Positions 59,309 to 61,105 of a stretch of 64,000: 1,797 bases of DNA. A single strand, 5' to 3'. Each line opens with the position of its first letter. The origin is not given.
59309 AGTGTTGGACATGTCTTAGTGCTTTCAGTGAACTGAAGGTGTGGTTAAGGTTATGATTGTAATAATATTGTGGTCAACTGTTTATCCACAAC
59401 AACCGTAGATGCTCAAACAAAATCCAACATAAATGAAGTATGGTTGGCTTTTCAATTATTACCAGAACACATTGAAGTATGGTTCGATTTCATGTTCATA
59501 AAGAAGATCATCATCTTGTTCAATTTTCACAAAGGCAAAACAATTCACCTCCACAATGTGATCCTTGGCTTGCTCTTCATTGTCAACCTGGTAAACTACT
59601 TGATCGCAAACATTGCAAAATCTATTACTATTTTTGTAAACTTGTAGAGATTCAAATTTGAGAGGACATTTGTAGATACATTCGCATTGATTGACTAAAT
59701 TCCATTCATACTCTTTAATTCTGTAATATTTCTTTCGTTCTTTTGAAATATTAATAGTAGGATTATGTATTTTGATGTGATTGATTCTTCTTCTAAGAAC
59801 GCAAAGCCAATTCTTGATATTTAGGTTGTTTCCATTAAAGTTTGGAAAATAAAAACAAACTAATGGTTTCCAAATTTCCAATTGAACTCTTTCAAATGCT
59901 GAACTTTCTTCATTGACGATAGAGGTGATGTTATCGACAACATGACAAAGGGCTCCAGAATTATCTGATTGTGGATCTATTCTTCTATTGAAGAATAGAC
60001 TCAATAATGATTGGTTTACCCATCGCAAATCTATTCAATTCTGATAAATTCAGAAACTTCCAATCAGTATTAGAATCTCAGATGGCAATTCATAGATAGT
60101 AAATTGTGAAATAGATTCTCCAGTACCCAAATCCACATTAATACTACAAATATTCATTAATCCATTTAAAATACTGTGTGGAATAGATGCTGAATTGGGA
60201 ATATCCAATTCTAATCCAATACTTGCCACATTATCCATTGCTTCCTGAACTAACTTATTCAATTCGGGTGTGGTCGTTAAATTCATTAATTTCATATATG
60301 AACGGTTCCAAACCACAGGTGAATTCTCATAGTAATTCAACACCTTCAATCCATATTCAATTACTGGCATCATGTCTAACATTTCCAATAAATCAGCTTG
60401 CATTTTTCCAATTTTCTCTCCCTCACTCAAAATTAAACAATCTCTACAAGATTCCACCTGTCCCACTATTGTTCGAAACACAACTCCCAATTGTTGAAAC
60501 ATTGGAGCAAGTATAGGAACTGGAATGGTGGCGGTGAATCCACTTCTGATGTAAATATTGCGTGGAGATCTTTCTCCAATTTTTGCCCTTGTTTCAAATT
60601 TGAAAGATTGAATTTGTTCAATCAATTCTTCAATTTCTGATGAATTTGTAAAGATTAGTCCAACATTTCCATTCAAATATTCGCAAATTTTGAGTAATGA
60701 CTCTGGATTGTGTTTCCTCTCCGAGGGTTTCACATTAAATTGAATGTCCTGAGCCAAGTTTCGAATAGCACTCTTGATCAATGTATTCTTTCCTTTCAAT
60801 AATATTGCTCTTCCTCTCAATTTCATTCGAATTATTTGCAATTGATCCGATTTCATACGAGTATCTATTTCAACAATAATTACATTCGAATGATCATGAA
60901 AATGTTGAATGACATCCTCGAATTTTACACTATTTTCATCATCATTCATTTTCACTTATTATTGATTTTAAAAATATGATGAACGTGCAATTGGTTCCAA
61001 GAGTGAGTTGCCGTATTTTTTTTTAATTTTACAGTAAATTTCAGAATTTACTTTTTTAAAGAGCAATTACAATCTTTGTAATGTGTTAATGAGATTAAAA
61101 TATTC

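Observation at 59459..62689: Tandem paralogs fusing a ribosomal-stalk P0/Mrt4 (uL10)-like domain to an F-box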

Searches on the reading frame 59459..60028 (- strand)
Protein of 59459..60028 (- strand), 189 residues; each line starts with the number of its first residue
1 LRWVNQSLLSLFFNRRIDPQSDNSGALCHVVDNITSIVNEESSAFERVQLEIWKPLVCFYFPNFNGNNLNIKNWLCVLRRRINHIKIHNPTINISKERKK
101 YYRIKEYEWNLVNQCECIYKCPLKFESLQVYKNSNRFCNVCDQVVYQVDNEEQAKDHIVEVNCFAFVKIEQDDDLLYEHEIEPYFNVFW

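Call 3: search_protein_families(library=pfam, proteins=[window:59459-60028:-], max_evalue=1)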
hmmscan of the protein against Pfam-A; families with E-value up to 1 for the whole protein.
window:59459-60028:- (189 aa): 2 families
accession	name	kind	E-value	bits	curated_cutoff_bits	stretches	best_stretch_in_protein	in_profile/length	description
PF20896.2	ToMV_Hel_N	-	0.065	13.8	27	1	72-115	75-118/158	Tomato mosaic virus helicase, N-terminal domain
PF00760.24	Cucumo_coat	-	0.15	12.1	22.6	1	104-177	59-133/175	Cucumovirus coat protein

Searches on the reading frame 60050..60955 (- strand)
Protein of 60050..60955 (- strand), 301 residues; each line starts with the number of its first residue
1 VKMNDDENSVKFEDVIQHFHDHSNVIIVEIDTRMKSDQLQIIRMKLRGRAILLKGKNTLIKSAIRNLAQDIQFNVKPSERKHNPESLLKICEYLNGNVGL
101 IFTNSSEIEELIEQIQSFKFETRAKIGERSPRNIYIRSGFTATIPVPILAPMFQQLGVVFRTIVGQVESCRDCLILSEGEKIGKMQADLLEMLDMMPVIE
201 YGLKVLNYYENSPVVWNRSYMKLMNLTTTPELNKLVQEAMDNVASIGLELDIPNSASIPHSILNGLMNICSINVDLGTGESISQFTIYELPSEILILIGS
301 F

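Call 3: search_protein_families(library=pfam, proteins=[window:60050-60955:-], max_evalue=1)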
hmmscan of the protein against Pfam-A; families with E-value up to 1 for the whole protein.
window:60050-60955:- (301 aa): 4 families
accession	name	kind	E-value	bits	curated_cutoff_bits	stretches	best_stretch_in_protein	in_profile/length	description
PF00466.25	Ribosomal_L10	-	8.8e-11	42.2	22.8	1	9-118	7-98/100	Ribosomal protein L10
PF17777.6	RL10P_insert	-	2.1e-08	34.4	29.1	1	124-194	1-70/71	Insertion domain in 60S ribosomal protein L10P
PF21714.3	KaiA_N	-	0.086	13.4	27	0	162-199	38-75/125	Circadian clock protein KaiA, N-terminal domain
PF08503.15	DapH_N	-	0.2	12.3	27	0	90-121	38-73/86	Tetrahydrodipicolinate succinyltransferase N-terminal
